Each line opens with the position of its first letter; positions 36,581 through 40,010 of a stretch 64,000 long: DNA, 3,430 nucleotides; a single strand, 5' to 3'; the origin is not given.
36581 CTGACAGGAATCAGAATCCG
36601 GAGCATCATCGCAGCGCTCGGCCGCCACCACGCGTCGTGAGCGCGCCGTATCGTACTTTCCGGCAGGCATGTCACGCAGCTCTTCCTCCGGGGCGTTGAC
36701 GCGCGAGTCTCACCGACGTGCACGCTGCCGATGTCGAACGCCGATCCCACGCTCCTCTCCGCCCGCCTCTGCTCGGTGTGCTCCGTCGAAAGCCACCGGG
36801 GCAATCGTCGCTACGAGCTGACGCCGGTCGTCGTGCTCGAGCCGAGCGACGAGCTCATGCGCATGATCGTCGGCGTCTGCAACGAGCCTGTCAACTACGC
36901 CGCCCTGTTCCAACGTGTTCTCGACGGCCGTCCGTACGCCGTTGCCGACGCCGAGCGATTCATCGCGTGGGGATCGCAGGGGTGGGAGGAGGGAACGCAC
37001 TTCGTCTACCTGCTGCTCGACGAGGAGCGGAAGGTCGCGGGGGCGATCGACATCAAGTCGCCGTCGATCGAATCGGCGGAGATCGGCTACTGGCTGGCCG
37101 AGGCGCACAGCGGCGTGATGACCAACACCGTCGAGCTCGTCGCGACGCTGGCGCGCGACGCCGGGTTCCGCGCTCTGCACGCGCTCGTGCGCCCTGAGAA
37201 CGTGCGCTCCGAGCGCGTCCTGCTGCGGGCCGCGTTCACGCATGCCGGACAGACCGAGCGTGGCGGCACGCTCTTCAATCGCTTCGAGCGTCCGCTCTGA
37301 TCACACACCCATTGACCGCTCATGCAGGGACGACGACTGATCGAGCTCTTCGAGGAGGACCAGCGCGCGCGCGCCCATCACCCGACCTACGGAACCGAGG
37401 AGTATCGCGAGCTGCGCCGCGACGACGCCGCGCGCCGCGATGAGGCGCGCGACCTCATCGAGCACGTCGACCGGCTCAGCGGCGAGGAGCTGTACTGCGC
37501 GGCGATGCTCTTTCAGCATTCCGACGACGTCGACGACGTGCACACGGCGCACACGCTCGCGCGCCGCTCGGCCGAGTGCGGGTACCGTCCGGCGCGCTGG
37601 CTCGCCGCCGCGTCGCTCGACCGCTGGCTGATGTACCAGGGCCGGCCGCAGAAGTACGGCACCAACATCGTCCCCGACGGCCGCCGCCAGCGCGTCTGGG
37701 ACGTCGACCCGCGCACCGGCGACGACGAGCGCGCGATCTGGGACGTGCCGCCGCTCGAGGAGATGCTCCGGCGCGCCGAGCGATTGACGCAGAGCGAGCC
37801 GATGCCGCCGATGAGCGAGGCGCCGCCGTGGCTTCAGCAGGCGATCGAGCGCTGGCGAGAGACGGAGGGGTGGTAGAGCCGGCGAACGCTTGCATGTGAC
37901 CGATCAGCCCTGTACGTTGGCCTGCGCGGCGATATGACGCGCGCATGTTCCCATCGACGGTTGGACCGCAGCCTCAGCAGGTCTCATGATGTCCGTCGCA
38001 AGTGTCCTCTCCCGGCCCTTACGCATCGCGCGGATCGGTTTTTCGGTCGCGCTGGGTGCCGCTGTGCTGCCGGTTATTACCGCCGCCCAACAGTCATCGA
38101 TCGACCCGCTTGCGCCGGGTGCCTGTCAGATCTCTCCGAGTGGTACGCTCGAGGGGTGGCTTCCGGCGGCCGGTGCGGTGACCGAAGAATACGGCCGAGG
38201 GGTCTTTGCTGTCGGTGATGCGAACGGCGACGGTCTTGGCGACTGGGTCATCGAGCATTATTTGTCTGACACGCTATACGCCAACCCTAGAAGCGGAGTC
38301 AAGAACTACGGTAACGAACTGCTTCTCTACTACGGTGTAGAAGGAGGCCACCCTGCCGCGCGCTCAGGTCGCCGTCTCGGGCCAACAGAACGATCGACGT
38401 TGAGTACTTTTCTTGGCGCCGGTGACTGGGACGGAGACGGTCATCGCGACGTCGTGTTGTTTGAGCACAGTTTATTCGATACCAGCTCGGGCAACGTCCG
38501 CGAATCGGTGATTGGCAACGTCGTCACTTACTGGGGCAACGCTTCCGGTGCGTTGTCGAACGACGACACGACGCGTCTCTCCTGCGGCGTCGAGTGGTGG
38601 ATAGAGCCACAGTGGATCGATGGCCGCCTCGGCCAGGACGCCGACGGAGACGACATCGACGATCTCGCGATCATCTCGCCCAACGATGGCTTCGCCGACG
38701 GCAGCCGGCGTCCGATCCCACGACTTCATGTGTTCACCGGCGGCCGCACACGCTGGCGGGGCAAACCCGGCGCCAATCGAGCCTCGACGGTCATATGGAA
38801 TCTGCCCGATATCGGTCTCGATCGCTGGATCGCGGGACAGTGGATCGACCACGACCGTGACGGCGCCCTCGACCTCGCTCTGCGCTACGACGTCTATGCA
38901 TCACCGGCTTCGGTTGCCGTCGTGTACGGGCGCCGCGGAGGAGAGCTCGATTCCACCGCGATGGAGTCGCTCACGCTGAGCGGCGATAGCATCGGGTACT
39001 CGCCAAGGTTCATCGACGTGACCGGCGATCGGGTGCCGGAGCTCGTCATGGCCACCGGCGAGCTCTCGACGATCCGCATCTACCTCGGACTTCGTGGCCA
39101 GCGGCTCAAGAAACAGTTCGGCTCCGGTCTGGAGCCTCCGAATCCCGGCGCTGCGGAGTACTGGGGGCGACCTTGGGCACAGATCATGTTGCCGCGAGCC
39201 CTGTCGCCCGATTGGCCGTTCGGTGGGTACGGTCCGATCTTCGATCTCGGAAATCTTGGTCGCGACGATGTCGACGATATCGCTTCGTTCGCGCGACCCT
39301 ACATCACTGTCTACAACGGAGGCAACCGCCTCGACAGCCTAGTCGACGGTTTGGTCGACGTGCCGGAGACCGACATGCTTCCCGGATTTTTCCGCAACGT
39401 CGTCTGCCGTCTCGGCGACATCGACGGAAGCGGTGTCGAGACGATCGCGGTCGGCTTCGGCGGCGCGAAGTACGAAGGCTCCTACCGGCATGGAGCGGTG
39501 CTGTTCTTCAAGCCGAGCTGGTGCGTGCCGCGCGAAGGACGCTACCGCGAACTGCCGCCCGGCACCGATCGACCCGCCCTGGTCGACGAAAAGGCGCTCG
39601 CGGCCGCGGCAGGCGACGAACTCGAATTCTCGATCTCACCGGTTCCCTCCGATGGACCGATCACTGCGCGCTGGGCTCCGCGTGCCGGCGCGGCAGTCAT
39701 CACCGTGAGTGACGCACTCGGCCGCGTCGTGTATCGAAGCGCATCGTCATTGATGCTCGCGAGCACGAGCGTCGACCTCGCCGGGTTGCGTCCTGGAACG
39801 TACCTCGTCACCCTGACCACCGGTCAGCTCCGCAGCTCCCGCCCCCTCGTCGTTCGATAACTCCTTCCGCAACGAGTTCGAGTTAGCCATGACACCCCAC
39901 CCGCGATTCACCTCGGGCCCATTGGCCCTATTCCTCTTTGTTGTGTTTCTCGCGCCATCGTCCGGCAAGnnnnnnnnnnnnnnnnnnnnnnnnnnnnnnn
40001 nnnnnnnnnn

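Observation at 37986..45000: Operon of two T9SS-type cargo proteins: FG-GAP repeat protein plus a 1703-aa protein of unknown function, with lower GC than the flanks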

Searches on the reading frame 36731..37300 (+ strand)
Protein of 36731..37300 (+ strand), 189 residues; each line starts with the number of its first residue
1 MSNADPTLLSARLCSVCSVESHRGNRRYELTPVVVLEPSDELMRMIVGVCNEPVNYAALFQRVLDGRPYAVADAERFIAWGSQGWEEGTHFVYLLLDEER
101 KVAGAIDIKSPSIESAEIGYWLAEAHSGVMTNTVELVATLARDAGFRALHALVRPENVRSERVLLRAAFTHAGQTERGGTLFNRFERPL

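Call 9: search_protein_families(library=pfam, proteins=[window:36731-37300:+], max_evalue=0.01)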
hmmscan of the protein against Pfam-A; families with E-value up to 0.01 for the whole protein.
window:36731-37300:+ (189 aa): 2 families
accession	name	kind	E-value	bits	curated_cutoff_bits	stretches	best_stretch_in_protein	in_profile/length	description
PF13302.13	Acetyltransf_3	-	6.1e-13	50.1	25.4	1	62-169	26-137/138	Acetyltransferase (GNAT) domain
PF00583.31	Acetyltransf_1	-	0.0017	19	20.7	1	82-166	24-113/116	Acetyltransferase (GNAT) family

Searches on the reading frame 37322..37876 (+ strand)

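Call 9: search_protein_families(library=pfam, proteins=[window:37322-37876:+], max_evalue=0.01)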
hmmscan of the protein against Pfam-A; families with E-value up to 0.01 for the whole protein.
window:37322-37876:+ (184 aa): 1 family
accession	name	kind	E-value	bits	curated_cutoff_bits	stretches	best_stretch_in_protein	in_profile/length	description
PF20329.3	DUF6624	-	0.0058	16.6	27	1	96-153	107-165/173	Family of unknown function (DUF6624)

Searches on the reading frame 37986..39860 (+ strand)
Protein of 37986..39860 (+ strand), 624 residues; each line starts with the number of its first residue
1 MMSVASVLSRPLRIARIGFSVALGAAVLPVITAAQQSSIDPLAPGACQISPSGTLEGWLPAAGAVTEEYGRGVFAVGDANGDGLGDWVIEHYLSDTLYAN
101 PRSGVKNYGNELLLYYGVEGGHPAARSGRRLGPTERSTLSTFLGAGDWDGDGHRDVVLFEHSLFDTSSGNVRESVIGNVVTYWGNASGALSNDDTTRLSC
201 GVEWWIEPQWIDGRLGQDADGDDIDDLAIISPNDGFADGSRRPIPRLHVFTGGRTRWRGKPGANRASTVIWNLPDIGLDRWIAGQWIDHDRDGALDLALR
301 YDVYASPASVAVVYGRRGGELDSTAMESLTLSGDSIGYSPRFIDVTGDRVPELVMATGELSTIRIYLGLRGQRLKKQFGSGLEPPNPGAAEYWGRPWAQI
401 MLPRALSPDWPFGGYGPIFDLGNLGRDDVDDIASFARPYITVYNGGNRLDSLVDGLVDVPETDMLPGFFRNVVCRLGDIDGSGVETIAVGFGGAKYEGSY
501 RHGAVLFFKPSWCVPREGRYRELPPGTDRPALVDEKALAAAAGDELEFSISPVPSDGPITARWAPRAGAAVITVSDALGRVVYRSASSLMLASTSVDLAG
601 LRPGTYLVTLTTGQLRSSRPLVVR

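Call 5: search_protein_families(library=ncbifam, proteins=[window:37986-39860:+], max_evalue=1)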
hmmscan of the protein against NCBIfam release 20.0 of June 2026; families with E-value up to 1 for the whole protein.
window:37986-39860:+ (624 aa): 2 families
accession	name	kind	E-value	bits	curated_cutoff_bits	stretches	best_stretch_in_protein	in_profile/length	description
TIGR04183.1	Por_Secre_tail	domain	1.5e-05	24.9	23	1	565-623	16-71/72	T9SS type A sorting domain-containing protein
NF038113.1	T9SSA_dep_M36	equivalog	0.0049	15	885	1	537-623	782-868/869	T9SS-dependent M36 family metallopeptidase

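Call 6: search_protein_families(library=pfam, proteins=[window:37986-39860:+], max_evalue=1)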
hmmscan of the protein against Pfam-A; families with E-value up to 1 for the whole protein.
window:37986-39860:+ (624 aa): 3 families
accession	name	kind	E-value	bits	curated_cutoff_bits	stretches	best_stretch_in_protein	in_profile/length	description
PF13517.12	FG-GAP_3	-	7.7e-06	26.9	26.9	2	288-354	1-60/61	FG-GAP-like repeat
PF18962.6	Por_Secre_tail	-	0.00021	22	27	1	552-619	3-71/75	Secretion system C-terminal sorting domain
PF11589.14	DUF3244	-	0.28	11.6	25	1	570-611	42-84/96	Domain of unknown function (DUF3244)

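Call 26: find_homologous_proteins(query=window:37986-39857:+)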
Query window:37986-39857:+ (624 aa): 27 proteins with E <= 0.001 among 8000 candidates.
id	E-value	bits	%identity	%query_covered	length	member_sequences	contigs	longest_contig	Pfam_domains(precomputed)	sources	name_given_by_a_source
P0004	0.0e+0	1112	100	78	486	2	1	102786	PF18962.8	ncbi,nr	ncbi:MAG TPA: T9SS type A sorting domain-containing protein [Candidatus Kapabacteria bacterium]|nr:T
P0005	0.0e+0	1071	75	100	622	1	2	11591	PF13517.13,PF18962.8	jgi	jgi:hypothetical protein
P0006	0.0e+0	1060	76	98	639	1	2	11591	PF01839.30,PF13517.13,PF18962.8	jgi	jgi:hypothetical protein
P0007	2.5e-112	395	41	97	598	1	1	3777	PF13517.13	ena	-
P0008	4.8e-107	377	39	92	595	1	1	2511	PF13517.13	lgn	-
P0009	3.1e-103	365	37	99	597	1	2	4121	PF13517.13,PF18962.8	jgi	jgi:hypothetical protein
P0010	1.5e-99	352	38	88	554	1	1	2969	PF13517.13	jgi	jgi:hypothetical protein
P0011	3.1e-99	351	36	99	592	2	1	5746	PF01839.30,PF13517.13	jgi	jgi:hypothetical protein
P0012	8.4e-94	333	36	95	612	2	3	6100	PF13517.13,PF18962.8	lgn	-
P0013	1.8e-92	329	35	96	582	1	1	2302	PF13517.13,PF18962.8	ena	-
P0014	1.2e-88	316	35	98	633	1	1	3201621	PF01839.30,PF13517.13,PF18962.8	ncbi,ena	-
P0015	2.4e-86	309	35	95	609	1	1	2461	PF01839.30,PF13517.13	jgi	jgi:hypothetical protein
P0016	9.7e-85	303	37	89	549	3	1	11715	PF01839.30,PF13517.13,PF18962.8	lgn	-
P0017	3.0e-84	302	36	89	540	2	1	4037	PF13517.13,PF18962.8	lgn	-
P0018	8.6e-84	300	33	99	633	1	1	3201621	PF01839.30,PF13517.13,PF18962.8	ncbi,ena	-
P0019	6.6e-83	297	37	95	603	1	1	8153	PF13517.13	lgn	-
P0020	1.1e-82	297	34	94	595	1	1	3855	PF01839.30,PF13517.13,PF18962.8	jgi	jgi:hypothetical protein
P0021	6.5e-81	291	34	94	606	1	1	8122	PF13517.13,PF18962.8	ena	-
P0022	4.9e-78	281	33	98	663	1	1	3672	PF13517.13,PF18962.8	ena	-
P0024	1.1e-72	264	34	90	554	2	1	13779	PF01839.30,PF13517.13,PF18962.8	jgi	jgi:hypothetical protein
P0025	1.1e-70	257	33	89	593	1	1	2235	PF13517.13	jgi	jgi:hypothetical protein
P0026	1.0e-67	247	38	68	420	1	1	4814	PF13517.13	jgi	jgi:hypothetical protein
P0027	2.3e-65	239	31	95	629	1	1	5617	PF18962.8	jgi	jgi:hypothetical protein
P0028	2.0e-59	220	39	57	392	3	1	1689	PF13517.13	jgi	jgi:hypothetical protein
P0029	1.9e-57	213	34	77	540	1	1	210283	PF01839.30,PF13517.13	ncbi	-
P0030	2.2e-54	203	31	91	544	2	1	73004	PF13517.13,PF18962.8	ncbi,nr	ncbi:MAG TPA: FG-GAP-like repeat-containing protein [Candidatus Kapabacteria bacterium]|nr:FG-GAP-li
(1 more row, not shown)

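Call 30: find_encoding_contigs(protein=P0014, flank=10000, max_places=3)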
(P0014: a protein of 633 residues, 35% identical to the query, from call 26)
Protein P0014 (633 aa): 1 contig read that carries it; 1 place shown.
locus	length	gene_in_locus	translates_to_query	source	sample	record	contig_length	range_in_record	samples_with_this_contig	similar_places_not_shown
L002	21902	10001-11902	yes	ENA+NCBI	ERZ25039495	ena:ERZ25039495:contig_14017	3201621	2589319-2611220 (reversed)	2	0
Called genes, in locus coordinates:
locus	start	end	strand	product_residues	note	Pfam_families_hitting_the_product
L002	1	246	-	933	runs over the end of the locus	PF00311:PEPcase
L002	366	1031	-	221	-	PF03167:UDG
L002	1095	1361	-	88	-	-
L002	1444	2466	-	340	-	-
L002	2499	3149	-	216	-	PF10754:DUF2569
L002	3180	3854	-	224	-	PF12146:Hydrolase_4 (faint), PF20408:Abhydrolase_11, PF12697:Abhydrolase_6 (faint), PF01738:DLH (weak), PF12695:Abhydrolase_5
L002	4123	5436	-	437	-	PF08291:Peptidase_M15_3 (faint)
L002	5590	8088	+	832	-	PF00270:DEAD, PF00271:Helicase_C, PF24473:CON_HrpB, PF08482:HrpB_C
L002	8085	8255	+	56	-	-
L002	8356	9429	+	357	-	PF18962:Por_Secre_tail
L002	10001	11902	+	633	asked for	PF01839:FG-GAP (faint), PF13517:FG-GAP_3 (faint), PF18962:Por_Secre_tail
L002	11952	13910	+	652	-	-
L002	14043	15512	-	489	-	PF00704:Glyco_hydro_18, PF18962:Por_Secre_tail (faint)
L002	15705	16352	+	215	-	-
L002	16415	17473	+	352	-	-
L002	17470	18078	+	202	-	-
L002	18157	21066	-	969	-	PF00675:Peptidase_M16 (weak), PF05193:Peptidase_M16_C, PF00675:Peptidase_M16 (weak), PF05193:Peptidase_M16_C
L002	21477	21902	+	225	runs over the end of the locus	PF13505:OMP_b-brl (weak), PF13568:OMP_b-brl_2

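Call 34: find_encoding_contigs(protein=P0018, flank=8000, max_places=2)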
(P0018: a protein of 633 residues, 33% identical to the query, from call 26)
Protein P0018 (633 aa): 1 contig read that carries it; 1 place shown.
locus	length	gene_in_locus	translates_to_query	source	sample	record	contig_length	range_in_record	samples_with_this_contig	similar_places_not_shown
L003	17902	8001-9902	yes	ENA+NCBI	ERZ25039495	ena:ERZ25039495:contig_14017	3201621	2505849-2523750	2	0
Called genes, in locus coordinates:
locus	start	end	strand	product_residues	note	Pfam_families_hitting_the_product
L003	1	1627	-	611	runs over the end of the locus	PF17899:Peptidase_M61_N, PF05299:Peptidase_M61, PF00595:PDZ (weak), PF13180:PDZ_2, PF17820:PDZ_6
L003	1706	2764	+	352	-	PF04055:Radical_SAM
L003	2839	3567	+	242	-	PF13709:DUF4159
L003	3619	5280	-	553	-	-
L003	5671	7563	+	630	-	-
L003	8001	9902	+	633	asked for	PF01839:FG-GAP (faint), PF13517:FG-GAP_3 (faint), PF18962:Por_Secre_tail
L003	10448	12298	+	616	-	PF13517:FG-GAP_3 (faint), PF01839:FG-GAP (faint), PF18962:Por_Secre_tail (weak)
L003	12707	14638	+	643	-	PF01839:FG-GAP (faint), PF13517:FG-GAP_3 (faint), PF18962:Por_Secre_tail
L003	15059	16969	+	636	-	PF13517:FG-GAP_3 (faint), PF01839:FG-GAP (faint), PF18962:Por_Secre_tail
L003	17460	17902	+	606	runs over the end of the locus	PF13517:FG-GAP_3 (faint), PF18962:Por_Secre_tail (weak)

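Call 35: find_encoding_contigs(protein=P0030, flank=8000, max_places=2)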
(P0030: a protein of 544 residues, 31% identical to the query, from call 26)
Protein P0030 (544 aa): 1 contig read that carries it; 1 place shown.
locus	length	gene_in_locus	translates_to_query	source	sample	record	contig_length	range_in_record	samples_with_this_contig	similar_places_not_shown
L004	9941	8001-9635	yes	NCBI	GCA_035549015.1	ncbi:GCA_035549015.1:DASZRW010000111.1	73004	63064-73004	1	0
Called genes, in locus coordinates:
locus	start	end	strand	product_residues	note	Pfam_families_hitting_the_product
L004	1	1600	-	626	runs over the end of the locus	PF01464:SLT (weak), PF01510:Amidase_2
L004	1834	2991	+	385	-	PF13177:DNA_pol3_delta2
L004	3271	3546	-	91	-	-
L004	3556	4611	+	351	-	PF04468:PSP1, PF28472:PSP1_3rd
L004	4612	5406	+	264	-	PF09837:DUF2064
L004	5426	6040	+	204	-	PF01467:CTP_transf_like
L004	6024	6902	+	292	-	PF00528:BPD_transp_1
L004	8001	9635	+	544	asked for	PF13517:FG-GAP_3 (weak), PF18962:Por_Secre_tail (weak)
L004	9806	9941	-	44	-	PF13333:rve_2 (weak)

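Call 72: find_encoding_contigs(protein=P0004, flank=10000, max_places=2)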
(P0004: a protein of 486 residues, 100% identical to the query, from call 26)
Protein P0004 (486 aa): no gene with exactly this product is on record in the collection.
